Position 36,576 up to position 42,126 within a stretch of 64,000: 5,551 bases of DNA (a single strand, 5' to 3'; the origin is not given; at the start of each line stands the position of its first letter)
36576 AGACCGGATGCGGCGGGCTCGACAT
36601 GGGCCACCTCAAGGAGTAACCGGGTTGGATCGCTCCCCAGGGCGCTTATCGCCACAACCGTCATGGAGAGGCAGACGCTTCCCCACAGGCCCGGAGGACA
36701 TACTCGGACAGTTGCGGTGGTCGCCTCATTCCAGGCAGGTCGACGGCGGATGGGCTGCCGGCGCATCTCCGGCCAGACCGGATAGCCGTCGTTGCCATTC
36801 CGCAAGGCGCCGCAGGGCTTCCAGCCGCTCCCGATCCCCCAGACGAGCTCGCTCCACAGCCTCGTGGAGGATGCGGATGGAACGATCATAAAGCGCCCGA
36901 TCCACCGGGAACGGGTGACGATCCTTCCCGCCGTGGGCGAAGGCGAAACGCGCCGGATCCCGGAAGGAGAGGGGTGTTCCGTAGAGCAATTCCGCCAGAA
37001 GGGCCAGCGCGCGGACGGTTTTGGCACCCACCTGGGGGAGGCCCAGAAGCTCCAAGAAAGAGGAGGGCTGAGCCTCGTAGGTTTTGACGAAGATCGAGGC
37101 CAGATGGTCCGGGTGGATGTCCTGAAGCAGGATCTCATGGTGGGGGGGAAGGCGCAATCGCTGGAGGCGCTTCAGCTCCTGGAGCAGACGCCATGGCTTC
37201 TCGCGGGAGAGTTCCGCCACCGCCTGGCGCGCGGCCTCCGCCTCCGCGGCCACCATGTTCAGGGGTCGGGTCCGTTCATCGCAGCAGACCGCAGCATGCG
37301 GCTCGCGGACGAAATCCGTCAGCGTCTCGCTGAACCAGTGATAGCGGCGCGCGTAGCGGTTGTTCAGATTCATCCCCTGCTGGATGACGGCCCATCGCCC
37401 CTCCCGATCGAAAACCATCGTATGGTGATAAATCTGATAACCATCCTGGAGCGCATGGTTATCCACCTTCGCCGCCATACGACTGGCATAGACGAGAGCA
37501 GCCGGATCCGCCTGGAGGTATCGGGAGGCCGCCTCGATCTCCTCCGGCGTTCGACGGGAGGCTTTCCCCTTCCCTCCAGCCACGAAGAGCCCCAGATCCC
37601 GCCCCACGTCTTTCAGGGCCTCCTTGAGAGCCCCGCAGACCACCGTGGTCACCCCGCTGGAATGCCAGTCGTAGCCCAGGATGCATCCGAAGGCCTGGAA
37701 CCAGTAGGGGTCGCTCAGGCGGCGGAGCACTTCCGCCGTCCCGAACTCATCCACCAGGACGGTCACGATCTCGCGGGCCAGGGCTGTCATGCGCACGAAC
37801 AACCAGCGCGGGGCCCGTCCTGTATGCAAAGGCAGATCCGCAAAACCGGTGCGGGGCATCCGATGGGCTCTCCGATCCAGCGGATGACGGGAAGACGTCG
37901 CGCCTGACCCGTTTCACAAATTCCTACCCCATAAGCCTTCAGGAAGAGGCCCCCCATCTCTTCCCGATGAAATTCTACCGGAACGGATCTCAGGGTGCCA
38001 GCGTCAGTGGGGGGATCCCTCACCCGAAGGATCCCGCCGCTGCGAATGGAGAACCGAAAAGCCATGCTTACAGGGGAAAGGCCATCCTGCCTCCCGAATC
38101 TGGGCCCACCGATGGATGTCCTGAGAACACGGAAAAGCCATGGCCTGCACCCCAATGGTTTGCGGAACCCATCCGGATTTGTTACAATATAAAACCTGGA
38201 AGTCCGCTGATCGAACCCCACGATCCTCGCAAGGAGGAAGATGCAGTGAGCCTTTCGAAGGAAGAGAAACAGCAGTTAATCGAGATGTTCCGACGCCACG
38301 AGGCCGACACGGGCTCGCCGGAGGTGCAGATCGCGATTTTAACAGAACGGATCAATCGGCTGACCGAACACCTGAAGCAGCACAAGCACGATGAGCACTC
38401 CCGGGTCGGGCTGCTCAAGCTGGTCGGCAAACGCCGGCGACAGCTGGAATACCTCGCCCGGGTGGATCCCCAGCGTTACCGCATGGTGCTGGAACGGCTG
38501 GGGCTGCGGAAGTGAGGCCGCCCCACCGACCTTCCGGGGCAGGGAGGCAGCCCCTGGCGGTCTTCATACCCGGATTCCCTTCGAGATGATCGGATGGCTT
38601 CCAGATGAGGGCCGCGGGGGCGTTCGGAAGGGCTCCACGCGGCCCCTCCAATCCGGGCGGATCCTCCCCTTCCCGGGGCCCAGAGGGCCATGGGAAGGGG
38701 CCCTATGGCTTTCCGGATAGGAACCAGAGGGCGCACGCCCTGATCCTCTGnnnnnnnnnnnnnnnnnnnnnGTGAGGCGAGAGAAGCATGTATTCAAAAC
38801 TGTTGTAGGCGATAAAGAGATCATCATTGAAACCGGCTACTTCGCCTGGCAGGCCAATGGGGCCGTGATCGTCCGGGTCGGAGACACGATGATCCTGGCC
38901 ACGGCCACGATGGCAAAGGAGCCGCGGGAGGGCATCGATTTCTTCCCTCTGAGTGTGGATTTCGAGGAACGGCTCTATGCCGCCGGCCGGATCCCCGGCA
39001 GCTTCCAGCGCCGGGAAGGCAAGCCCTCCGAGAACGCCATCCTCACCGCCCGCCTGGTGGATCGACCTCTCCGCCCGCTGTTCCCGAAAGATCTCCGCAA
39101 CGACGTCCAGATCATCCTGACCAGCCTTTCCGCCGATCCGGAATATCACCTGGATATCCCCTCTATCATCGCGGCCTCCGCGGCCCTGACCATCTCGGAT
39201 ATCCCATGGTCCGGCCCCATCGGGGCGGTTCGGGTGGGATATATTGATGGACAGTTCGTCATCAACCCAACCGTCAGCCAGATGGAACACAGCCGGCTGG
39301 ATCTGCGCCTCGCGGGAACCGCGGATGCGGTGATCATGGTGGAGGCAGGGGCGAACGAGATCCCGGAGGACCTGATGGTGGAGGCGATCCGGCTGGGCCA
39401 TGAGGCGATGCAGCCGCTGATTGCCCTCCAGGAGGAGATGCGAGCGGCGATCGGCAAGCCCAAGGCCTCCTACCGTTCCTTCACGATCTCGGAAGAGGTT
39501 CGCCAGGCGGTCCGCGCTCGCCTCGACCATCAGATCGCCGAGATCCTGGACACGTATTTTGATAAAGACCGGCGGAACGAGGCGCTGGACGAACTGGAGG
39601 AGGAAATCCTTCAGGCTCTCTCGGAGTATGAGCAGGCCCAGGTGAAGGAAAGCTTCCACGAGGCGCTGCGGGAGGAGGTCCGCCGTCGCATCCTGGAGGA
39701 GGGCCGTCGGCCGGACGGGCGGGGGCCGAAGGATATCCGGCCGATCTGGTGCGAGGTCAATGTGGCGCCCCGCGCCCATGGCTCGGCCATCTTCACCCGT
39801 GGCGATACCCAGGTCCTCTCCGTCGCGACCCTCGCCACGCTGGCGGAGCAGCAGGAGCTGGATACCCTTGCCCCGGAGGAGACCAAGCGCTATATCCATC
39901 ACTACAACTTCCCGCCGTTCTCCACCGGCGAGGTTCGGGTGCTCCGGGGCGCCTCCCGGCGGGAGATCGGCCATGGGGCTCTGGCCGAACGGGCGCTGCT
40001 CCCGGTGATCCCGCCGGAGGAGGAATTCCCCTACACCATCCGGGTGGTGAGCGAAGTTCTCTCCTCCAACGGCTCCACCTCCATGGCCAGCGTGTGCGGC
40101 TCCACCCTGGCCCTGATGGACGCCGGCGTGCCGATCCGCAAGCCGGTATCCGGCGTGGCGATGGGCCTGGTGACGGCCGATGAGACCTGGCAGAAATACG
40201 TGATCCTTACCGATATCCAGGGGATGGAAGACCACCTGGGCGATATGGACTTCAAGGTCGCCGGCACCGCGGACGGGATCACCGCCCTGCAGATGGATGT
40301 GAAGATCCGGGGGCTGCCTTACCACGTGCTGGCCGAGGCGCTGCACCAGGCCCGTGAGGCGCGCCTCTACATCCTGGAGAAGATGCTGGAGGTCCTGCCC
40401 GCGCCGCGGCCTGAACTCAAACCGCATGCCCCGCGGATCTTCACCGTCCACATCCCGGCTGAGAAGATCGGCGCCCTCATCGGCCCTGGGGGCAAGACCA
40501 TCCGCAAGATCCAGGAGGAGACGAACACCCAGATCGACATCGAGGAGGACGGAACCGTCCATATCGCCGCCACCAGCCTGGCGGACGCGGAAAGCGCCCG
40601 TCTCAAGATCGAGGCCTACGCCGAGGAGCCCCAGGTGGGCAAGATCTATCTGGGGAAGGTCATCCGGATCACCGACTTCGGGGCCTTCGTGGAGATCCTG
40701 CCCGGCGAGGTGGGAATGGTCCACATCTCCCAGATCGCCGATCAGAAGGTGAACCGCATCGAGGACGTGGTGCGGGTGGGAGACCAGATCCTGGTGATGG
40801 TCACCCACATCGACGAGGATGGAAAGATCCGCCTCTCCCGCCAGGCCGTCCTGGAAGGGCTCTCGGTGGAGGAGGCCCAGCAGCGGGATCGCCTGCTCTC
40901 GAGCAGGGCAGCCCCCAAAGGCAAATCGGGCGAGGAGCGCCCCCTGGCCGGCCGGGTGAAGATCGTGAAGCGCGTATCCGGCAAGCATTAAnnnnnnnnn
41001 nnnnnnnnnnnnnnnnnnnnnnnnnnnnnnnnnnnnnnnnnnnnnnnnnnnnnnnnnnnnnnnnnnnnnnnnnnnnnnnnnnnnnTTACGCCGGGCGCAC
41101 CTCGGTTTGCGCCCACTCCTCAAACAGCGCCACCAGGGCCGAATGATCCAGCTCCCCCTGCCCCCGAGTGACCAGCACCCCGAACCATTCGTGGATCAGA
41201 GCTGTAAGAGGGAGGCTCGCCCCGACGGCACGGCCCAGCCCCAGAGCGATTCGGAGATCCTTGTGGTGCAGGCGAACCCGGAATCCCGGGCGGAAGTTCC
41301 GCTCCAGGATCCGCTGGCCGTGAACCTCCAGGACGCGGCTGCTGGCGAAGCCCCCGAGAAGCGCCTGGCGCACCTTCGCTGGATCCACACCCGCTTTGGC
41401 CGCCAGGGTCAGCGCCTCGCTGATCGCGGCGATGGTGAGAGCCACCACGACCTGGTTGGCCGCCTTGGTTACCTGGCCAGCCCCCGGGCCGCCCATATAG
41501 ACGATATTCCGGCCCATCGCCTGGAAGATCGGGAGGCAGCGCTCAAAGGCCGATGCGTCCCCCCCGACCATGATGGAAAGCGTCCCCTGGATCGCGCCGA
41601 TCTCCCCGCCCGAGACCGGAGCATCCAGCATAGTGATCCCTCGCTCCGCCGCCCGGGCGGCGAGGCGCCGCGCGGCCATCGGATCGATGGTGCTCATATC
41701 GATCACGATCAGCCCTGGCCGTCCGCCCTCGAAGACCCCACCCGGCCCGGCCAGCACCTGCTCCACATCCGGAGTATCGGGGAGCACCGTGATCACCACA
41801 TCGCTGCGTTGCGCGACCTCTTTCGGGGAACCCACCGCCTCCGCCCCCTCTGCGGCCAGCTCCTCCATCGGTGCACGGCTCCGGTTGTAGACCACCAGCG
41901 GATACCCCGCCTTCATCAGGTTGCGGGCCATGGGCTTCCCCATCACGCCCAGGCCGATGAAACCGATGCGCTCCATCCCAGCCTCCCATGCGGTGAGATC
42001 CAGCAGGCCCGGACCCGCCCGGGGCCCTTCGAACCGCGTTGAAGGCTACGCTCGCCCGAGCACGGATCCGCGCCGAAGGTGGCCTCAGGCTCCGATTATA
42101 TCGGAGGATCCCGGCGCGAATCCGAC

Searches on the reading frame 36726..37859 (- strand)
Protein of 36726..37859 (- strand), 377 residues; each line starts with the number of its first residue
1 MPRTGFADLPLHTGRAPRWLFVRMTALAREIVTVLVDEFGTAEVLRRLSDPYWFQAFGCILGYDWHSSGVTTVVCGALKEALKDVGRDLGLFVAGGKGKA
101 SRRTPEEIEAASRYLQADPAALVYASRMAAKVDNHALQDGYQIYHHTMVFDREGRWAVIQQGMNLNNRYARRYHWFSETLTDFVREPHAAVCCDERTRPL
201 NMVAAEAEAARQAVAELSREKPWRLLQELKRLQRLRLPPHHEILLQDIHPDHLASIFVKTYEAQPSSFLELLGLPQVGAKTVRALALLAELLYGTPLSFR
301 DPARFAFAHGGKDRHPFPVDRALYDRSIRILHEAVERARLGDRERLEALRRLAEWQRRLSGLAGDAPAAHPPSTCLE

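Call 6: search_protein_families(library=pfam, proteins=[window:36726-37859:-], max_evalue=0.00001)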
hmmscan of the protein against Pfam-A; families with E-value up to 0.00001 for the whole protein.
window:36726-37859:- (377 aa): 1 family
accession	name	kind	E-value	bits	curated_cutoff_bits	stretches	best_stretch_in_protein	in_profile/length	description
PF05559.16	DUF763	-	1.3e-133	445.6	35.5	1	5-319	1-319/319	Protein of unknown function (DUF763)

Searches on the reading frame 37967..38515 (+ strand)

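Call 75: search_protein_families(library=pfam, proteins=[window:37967-38515:+], max_evalue=0.001)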
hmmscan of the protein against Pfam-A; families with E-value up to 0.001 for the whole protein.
window:37967-38515:+ (182 aa): 1 family
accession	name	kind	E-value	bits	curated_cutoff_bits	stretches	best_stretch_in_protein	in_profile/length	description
PF00312.27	Ribosomal_S15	-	2.9e-35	120.7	31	1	101-181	1-81/81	Ribosomal protein S15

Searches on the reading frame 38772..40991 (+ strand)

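Call 6: search_protein_families(library=pfam, proteins=[window:38772-40991:+], max_evalue=0.00001)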
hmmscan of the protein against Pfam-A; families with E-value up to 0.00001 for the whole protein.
window:38772-40991:+ (739 aa): 5 families
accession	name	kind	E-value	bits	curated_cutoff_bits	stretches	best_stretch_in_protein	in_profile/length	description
PF01138.27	RNase_PH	-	6e-62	208.3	25.5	2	322-454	2-130/130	3' exoribonuclease family, domain 1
PF03725.20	RNase_PH_C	-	1.2e-23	83.2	20.8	1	148-212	1-67/67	3' exoribonuclease family, domain 2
PF00575.29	S1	-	4.4e-17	62.7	22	1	619-690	1-73/74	S1 RNA binding domain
PF00013.35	KH_1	-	9.5e-14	51.4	21.5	1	557-614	2-65/66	KH domain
PF03726.19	PNPase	-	1.2e-10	42.2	24.6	1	242-317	1-80/81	Polyribonucleotide nucleotidyltransferase, RNA binding domain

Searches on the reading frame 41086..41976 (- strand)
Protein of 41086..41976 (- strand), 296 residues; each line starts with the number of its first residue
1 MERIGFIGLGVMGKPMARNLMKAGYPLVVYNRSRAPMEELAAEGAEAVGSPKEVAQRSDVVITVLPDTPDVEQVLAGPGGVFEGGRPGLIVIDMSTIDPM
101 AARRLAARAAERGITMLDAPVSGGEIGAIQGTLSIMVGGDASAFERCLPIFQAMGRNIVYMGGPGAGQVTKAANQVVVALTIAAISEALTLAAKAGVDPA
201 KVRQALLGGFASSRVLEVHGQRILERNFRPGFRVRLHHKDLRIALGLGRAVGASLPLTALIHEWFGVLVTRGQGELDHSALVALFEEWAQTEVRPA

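Call 6: search_protein_families(library=pfam, proteins=[window:41086-41976:-], max_evalue=0.00001)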
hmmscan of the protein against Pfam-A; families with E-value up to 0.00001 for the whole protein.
window:41086-41976:- (296 aa): 5 families
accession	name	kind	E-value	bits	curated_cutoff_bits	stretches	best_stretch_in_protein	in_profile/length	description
PF03446.21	NAD_binding_2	-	1.8e-59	200.8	21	1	3-162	1-161/161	NAD binding domain of 6-phosphogluconate dehydrogenase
PF14833.11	NAD_binding_11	-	3.4e-38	131.1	30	1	165-284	1-121/122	NAD-binding of NADP-dependent 3-hydroxyisobutyrate dehydrogenase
PF03807.23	F420_oxidored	-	1.1e-09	39.2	21.6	1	3-93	1-90/94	NADP oxidoreductase coenzyme F420-dependent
PF02826.25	2-Hacid_dh_C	-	1.2e-09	38.3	25.1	1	3-75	38-109/178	D-isomer specific 2-hydroxyacid dehydrogenase, NAD binding domain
PF07991.19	KARI_N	-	4.9e-06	26.7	20.6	1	3-68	6-71/165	Acetohydroxy acid isomeroreductase, NADPH-binding domain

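Call 30: search_protein_families(library=ncbifam, proteins=[window:41086-41976:-], max_evalue=1e-10)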
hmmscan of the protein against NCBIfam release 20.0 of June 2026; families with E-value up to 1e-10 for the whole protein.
window:41086-41976:- (296 aa): 10 families
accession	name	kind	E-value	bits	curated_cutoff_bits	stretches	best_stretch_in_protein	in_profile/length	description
TIGR01505.1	tartro_sem_red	equivalog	1.8e-117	391.7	340.75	1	3-293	1-291/291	2-hydroxy-3-oxopropionate reductase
NF008592.0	PRK11559.1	equivalog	8.1e-113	376.6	397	1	2-294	3-295/296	2-hydroxy-3-oxopropionate reductase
NF011633.0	PRK15059.1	equivalog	1.8e-93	312.9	451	1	3-289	2-287/292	2-hydroxy-3-oxopropionate reductase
TIGR01692.1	HIBADH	equivalog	2.3e-69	233.9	291.6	1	6-285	1-287/288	3-hydroxyisobutyrate dehydrogenase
NF043037.1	ThreonDh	equivalog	3.1e-57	194.2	350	1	3-286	4-288/297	L-threonate dehydrogenase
NF012005.0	PRK15461.1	equivalog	3.9e-57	193.7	348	1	1-283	1-284/298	sulfolactaldehyde 3-reductase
NF007161.0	PRK09599.1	subfamily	3e-22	79.2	271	1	3-194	2-196/302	NADP-dependent phosphogluconate dehydrogenase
TIGR00872.1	gnd_rel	equivalog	6.1e-22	78.2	297.2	1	3-198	2-198/299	phosphogluconate dehydrogenase (NAD(+)-dependent, decarboxylating)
NF006765.0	PRK09287.1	equivalog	8.8e-19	67.7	413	1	2-173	4-185/476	NADP-dependent phosphogluconate dehydrogenase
TIGR00873.1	gnd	equivalog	5.9e-18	64.9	426.7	1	4-191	2-199/467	decarboxylating NADP(+)-dependent phosphogluconate dehydrogenase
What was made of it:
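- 41086..41976 (-): Tartronate-semialdehyde-reductase-like beta-hydroxyacid dehydrogenase. Last gene of the locus; role unclear, and not conserved with the module outside Thermoflexus. TIGR01505 at 392 bits against 341 (call 30).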
